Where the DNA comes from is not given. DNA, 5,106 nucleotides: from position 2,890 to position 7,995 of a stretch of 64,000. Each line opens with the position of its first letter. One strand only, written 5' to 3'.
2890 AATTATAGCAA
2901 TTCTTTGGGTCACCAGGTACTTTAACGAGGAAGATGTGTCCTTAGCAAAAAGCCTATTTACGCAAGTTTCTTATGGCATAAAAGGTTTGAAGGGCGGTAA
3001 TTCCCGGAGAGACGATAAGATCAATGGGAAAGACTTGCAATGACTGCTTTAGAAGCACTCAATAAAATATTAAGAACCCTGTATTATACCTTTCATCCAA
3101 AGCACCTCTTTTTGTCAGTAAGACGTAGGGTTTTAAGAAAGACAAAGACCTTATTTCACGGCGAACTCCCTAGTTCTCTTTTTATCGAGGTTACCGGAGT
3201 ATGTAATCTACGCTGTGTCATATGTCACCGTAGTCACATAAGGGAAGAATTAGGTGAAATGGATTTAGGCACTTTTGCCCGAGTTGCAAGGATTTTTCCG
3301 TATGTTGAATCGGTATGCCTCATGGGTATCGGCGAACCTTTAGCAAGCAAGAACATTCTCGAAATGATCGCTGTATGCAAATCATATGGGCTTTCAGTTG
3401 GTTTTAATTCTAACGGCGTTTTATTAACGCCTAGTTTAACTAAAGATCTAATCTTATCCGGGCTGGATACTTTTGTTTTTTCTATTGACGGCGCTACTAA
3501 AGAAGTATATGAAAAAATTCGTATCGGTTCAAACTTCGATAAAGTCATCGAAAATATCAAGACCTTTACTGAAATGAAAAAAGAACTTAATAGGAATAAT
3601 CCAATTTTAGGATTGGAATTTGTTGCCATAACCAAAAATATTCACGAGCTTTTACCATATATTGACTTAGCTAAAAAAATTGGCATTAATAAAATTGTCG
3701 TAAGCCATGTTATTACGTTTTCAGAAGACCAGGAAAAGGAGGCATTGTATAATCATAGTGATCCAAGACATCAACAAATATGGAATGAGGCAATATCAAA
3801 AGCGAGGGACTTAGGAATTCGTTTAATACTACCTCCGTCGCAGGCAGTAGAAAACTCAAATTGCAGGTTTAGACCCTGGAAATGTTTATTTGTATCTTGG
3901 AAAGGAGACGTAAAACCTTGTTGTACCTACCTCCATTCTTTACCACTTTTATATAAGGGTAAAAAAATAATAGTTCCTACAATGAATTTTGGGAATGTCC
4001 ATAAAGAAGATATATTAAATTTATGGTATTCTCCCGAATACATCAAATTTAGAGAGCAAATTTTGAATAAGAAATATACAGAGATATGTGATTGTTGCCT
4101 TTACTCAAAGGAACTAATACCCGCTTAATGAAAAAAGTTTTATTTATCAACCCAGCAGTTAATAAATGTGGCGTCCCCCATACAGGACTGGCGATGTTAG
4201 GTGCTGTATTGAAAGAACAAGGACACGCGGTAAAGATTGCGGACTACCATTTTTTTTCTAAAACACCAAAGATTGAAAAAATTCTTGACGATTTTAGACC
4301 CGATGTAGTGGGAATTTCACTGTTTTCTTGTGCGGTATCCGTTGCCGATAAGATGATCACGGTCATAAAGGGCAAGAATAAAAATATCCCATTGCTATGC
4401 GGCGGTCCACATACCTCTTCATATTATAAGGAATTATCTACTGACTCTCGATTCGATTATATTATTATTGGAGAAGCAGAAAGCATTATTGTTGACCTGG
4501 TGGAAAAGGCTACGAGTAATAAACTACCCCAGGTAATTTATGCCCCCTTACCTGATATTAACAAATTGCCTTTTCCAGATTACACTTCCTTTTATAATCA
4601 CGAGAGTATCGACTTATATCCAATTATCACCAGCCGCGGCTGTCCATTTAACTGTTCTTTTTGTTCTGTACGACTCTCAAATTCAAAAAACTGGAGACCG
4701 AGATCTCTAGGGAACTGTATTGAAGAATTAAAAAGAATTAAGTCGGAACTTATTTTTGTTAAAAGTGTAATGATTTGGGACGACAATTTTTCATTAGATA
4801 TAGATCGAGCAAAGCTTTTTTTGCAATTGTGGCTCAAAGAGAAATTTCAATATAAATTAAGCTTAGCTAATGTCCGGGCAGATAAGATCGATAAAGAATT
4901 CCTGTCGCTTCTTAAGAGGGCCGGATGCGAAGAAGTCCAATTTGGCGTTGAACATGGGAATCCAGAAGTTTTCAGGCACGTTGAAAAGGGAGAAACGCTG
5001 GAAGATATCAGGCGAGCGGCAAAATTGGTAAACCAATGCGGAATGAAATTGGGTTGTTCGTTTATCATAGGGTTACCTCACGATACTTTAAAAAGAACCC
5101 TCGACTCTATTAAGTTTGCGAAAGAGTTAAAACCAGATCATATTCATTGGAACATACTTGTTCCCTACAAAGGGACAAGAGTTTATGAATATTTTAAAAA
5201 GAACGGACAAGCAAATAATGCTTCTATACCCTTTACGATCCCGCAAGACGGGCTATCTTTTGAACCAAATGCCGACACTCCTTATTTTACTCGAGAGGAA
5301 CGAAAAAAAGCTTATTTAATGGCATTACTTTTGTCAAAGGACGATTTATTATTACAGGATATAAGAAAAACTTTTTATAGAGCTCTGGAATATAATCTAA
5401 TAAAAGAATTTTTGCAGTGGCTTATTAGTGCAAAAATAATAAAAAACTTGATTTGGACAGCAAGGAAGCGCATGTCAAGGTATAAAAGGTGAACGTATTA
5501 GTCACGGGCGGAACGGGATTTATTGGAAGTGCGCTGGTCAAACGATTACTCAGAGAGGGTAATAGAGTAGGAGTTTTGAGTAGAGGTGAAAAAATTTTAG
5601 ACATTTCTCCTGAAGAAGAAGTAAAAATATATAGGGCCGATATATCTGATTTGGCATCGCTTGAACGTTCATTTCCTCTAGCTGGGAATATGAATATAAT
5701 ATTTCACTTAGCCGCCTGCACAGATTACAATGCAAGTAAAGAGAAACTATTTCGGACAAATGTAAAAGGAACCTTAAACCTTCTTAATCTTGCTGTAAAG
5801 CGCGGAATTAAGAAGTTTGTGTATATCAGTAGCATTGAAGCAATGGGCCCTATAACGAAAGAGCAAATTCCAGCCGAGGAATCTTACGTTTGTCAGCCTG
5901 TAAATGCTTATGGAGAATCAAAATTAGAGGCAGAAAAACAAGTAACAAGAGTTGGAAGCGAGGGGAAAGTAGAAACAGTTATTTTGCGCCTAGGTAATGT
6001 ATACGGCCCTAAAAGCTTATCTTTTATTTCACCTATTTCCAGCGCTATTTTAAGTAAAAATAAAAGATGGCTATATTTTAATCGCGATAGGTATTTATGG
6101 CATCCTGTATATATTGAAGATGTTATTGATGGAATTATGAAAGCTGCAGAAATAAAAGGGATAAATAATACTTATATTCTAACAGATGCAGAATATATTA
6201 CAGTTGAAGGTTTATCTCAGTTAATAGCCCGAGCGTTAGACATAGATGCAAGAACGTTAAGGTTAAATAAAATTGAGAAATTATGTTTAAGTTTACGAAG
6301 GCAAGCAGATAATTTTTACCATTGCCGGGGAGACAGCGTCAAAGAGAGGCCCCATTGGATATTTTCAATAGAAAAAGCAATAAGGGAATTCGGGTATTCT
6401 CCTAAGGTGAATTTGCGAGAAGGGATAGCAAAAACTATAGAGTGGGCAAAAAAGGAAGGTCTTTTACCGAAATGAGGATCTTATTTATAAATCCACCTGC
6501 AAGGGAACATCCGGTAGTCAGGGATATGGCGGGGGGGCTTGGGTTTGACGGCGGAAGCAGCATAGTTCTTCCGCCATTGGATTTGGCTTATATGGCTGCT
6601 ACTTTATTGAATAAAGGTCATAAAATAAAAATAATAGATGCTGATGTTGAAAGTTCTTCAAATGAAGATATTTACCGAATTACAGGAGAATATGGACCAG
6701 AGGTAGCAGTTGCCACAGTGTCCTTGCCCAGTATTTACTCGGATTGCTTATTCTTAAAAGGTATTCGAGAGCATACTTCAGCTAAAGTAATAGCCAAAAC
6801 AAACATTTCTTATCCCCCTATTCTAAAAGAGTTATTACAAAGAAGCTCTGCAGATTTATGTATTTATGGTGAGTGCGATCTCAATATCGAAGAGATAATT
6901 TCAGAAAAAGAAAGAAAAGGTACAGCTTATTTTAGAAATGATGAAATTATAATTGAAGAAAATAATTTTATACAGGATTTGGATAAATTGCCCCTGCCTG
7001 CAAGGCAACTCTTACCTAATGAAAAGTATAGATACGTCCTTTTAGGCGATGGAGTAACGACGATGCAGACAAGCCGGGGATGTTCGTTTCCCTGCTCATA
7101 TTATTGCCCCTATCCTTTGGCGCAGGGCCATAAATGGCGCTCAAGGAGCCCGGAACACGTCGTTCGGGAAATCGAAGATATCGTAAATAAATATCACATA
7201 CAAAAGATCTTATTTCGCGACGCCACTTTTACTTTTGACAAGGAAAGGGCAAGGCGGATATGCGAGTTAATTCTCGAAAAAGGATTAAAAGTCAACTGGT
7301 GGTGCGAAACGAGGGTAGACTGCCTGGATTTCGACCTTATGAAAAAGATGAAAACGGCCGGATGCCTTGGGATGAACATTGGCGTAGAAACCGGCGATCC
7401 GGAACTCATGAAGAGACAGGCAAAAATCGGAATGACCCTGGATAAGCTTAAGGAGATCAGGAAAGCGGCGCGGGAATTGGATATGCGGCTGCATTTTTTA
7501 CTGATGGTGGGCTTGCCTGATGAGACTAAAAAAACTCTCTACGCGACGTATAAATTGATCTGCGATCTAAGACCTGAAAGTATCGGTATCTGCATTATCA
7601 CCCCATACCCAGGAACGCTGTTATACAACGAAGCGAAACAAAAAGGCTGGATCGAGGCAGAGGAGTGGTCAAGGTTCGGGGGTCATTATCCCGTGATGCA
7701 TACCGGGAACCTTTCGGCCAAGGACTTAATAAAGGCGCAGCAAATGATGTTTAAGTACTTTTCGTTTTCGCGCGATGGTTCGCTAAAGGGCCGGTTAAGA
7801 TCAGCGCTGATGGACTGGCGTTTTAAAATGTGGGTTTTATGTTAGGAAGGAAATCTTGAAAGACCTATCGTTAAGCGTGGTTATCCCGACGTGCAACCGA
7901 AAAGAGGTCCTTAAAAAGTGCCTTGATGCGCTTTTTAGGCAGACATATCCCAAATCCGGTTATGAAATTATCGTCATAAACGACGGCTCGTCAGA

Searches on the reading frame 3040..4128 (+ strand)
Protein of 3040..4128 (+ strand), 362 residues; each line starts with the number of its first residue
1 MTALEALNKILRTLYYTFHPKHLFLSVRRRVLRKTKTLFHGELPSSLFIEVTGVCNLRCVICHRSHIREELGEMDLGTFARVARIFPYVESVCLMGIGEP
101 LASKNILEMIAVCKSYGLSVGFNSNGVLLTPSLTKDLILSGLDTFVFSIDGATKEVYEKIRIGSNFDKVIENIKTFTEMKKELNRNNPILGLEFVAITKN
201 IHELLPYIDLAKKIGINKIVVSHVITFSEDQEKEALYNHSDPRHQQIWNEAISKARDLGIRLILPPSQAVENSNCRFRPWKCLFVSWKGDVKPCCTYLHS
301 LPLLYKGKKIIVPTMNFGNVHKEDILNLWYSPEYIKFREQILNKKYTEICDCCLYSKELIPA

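Call 17: search_protein_families(library=pfam, proteins=[window:3040-4128:+], max_evalue=0.00001)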
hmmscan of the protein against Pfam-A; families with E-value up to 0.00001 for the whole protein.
window:3040-4128:+ (362 aa): 2 families
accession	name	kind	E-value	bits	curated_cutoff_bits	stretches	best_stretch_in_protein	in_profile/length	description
PF04055.27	Radical_SAM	-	3.1e-18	66.9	29.5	1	49-180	1-140/166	Radical SAM superfamily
PF13186.11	SPASM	-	3.6e-14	53.2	21.5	1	275-353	1-66/67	Iron-sulfur cluster-binding domain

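Call 41: search_protein_families(library=ncbifam, proteins=[window:3040-4125:+], max_evalue=1e-10)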
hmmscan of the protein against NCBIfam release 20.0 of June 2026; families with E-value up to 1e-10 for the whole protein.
window:3040-4125:+ (362 aa): 20 families
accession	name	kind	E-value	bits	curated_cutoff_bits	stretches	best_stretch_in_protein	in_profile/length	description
TIGR04317.1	W_rSAM_matur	equivalog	1.4e-67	228.3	380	1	46-354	5-315/349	tungsten cofactor oxidoreductase radical SAM maturase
TIGR04311.1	rSAM_Geo_metal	subfamily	2.6e-65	221.1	400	2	44-260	2-223/423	radical SAM/SPASM family putative metalloenzyme maturase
TIGR02668.1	moaA_archaeal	equivalog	2.6e-18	66.1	325.25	1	46-234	11-193/303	GTP 3',8-cyclase MoaA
NF001199.0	PRK00164.2-1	equivalog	2.5e-17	63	231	1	45-247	12-209/308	GTP 3',8-cyclase MoaA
NF050035.1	rSAM_WgK_link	exception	4.2e-17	62.2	650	1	44-227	8-187/367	radical SAM/SPASM peptide maturase WgkB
NF033640.1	N_Twi_rSAM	subfamily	3.1e-16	59.5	170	0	43-220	109-306/398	twitch domain-containing radical SAM protein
TIGR04545.1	rSAM_ahbD_hemeb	equivalog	3.8e-16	59.5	500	1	50-220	5-171/339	heme b synthase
TIGR04321.1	spiroSPASM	subfamily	1.7e-14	53.4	250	0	36-220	222-414/510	spiro-SPASM protein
TIGR02109.1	PQQ_syn_pqqE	equivalog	1.1e-13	50.8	381.35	1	43-353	5-302/358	pyrroloquinoline quinone biosynthesis protein PqqE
TIGR02666.1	moaA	equivalog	1.2e-13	50.7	284.05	1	46-181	11-155/336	GTP 3',8-cyclase MoaA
TIGR04053.2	TIGR04053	equivalog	1.5e-12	47.5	395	1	43-238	6-200/366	TIGR04053 family radical SAM/SPASM domain-containing protein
TIGR04054.1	rSAM_NirJ1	equivalog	1.5e-12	46.8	650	1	49-225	40-211/387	putative heme d1 biosynthesis radical SAM protein NirJ1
NF045574.1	sacti_mat_StsB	exception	2.1e-12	46.7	625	1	47-295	98-339/466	StsB family radical SAM/SPASM domain sactipeptide maturase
TIGR04250.1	SCM_rSAM_ScmE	equivalog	8.6e-12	44.6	400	0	44-177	2-138/358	SynChlorMet cassette radical SAM/SPASM protein ScmE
TIGR04546.1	rSAM_ahbC_deAc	equivalog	1.6e-11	43.6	650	1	50-226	44-215/390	12,18-didecarboxysiroheme deacetylase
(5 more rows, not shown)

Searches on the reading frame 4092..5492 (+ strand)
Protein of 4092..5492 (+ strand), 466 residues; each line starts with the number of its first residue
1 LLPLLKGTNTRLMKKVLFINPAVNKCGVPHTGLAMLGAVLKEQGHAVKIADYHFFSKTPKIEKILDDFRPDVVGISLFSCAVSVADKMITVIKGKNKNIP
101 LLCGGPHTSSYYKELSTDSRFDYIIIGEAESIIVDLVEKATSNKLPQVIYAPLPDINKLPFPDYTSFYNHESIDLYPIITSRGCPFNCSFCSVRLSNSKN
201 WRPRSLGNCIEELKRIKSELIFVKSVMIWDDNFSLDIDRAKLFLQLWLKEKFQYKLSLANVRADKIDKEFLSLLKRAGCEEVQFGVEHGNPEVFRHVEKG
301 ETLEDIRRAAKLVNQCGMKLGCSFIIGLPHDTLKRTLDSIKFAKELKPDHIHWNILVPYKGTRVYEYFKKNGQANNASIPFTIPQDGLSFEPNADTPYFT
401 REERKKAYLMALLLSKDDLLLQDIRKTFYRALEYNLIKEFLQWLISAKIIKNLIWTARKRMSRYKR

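Call 17: search_protein_families(library=pfam, proteins=[window:4092-5492:+], max_evalue=0.00001)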
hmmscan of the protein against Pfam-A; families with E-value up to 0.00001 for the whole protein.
window:4092-5492:+ (466 aa): 2 families
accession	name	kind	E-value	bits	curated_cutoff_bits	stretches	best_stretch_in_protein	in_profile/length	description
PF04055.27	Radical_SAM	-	4.2e-22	79.5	29.5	1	178-342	1-165/166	Radical SAM superfamily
PF02310.24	B12-binding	-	2.3e-18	66.6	32.1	1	30-136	14-120/121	B12 binding domain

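Call 41: search_protein_families(library=ncbifam, proteins=[window:4092-5489:+], max_evalue=1e-10)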
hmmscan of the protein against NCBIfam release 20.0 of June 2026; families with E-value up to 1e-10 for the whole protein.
window:4092-5489:+ (466 aa): 15 families
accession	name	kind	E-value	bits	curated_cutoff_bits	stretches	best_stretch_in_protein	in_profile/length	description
TIGR02026.1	BchE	equivalog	1e-33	117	481.35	1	180-369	199-388/497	magnesium-protoporphyrin IX monomethyl ester anaerobic oxidative cyclase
TIGR04479.1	bcpD_PhpK_rSAM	subfamily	1.8e-33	115.7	600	1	25-351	67-414/504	PhpK family radical SAM P-methyltransferase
TIGR03471.1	HpnJ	equivalog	1.5e-32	113.1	577.6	1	166-378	191-397/472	hopanoid biosynthesis associated radical SAM protein HpnJ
TIGR04013.1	B12_SAM_MJ_1487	hypoth_equivalog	1.7e-32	112.7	251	1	34-364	14-353/382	TIGR04013 family B12-binding domain/radical SAM domain-containing protein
TIGR04072.2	rSAM_ladder_B12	equivalog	4.4e-30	104.7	360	1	28-365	16-363/443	lipid biosynthesis B12-binding/radical SAM protein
NF050148.1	rSAM_ApyD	equivalog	6.4e-30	104.1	750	1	29-366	24-391/645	RiPP biosynthesis radical SAM protein ApyD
TIGR04014.1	B12_SAM_MJ_0865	equivalog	7.7e-27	94.1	360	1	32-372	13-362/434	methyl-coenzyme M reductase glutamine C-methyltransferase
TIGR04367.1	HpnR_B12_rSAM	equivalog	1.3e-19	70.2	650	0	180-366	191-371/490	hopanoid C-3 methylase HpnR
TIGR04385.1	B12_rSAM_cofa1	equivalog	5.5e-17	62.1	450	1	30-346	20-364/438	B12 lower ligand biosynthesis radical SAM protein BzaD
NF033070.1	rSAM_AprD4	equivalog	6.8e-17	61.5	500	1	177-375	198-397/456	AprD4 family radical SAM diol-dehydratase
TIGR04295.1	B12_rSAM_oligo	hypoth_equivalog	4.2e-16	58.7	400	0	179-297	204-312/422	TIGR04295 family B12-binding domain-containing radical SAM protein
NF038361.1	rSAM_Sden_1168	equivalog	4.3e-16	58.6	575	1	150-373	244-478/560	Sden_1168 family B12-binding radical SAM P-methyltransferase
TIGR03975.1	rSAM_ocin_1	subfamily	4.4e-14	51.9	281.85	1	66-332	125-416/606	RiPP maturation radical SAM C-methyltransferase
TIGR01579.1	MiaB-like-C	equivalog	1.2e-12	47.8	357.05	1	81-367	48-339/416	tRNA (N(6)-L-threonylcarbamoyladenosine(37)-C(2))-methylthiotransferase MtaB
TIGR04428.1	B12_rSAM_trp_MT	equivalog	5.1e-12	44.9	500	1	175-346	216-398/558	tryptophan 2-C-methyltransferase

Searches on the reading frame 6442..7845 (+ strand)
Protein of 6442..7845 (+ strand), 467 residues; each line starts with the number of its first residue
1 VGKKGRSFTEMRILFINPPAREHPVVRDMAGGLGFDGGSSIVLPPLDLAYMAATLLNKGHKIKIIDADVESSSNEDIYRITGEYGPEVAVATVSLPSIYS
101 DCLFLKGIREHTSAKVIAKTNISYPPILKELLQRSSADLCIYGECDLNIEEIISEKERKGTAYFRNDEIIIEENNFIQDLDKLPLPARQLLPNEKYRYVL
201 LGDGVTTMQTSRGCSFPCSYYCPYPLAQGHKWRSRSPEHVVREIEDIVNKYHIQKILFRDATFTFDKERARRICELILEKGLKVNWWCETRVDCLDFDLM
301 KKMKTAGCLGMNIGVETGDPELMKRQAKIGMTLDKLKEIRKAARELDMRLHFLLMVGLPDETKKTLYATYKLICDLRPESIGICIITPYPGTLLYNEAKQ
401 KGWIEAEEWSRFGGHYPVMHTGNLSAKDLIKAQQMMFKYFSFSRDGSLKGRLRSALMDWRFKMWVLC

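Call 17: search_protein_families(library=pfam, proteins=[window:6442-7845:+], max_evalue=0.00001)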
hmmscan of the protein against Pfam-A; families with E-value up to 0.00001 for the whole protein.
window:6442-7845:+ (467 aa): 1 family
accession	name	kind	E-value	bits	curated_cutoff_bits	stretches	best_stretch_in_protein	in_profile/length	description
PF04055.27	Radical_SAM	-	3.2e-18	66.9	29.5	1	209-373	2-166/166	Radical SAM superfamily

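Call 41: search_protein_families(library=ncbifam, proteins=[window:6442-7842:+], max_evalue=1e-10)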
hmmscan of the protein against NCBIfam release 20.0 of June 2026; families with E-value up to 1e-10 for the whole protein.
window:6442-7842:+ (467 aa): 16 families
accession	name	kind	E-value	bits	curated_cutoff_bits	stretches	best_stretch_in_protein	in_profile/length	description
NF033070.1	rSAM_AprD4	equivalog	2.3e-78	264.1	500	1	25-440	21-431/456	AprD4 family radical SAM diol-dehydratase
TIGR03471.1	HpnJ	equivalog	1.6e-57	195.5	577.6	1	45-460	34-451/472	hopanoid biosynthesis associated radical SAM protein HpnJ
TIGR02026.1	BchE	equivalog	9.9e-46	156.6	481.35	1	40-436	15-423/497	magnesium-protoporphyrin IX monomethyl ester anaerobic oxidative cyclase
TIGR04072.2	rSAM_ladder_B12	equivalog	3.3e-34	118.3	360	1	45-408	18-382/443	lipid biosynthesis B12-binding/radical SAM protein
NF038361.1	rSAM_Sden_1168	equivalog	1.3e-33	116.4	575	1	158-408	227-483/560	Sden_1168 family B12-binding radical SAM P-methyltransferase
NF050148.1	rSAM_ApyD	equivalog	5.8e-32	110.9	750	1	176-399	175-394/645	RiPP biosynthesis radical SAM protein ApyD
TIGR04479.1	bcpD_PhpK_rSAM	subfamily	6.5e-28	97.4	600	1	206-379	242-412/504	PhpK family radical SAM P-methyltransferase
TIGR04367.1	HpnR_B12_rSAM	equivalog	9.9e-27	93.6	650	1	43-421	20-394/490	hopanoid C-3 methylase HpnR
TIGR04385.1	B12_rSAM_cofa1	equivalog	1e-19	71.1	450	1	135-374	121-362/438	B12 lower ligand biosynthesis radical SAM protein BzaD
TIGR04014.1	B12_SAM_MJ_0865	equivalog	3.5e-19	68.9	360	1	109-399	65-359/434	methyl-coenzyme M reductase glutamine C-methyltransferase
TIGR04295.1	B12_rSAM_oligo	hypoth_equivalog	3.4e-18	65.5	400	1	45-344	25-331/422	TIGR04295 family B12-binding domain-containing radical SAM protein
NF040546.1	rSAM_CUAEP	equivalog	2.7e-14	52.7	500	1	44-405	12-375/468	CUAEP/CCAEP-tail radical SAM (seleno)protein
TIGR03975.1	rSAM_ocin_1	subfamily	2.6e-13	49.3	281.85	1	162-373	215-427/606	RiPP maturation radical SAM C-methyltransferase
NF045585.1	rSAM_slr0320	equivalog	1.4e-12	47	775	1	198-336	228-367/511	photosystem II high light acclimation radical SAM protein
TIGR04013.1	B12_SAM_MJ_1487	hypoth_equivalog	1.3e-11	43.9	251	0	130-250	86-195/382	TIGR04013 family B12-binding domain/radical SAM domain-containing protein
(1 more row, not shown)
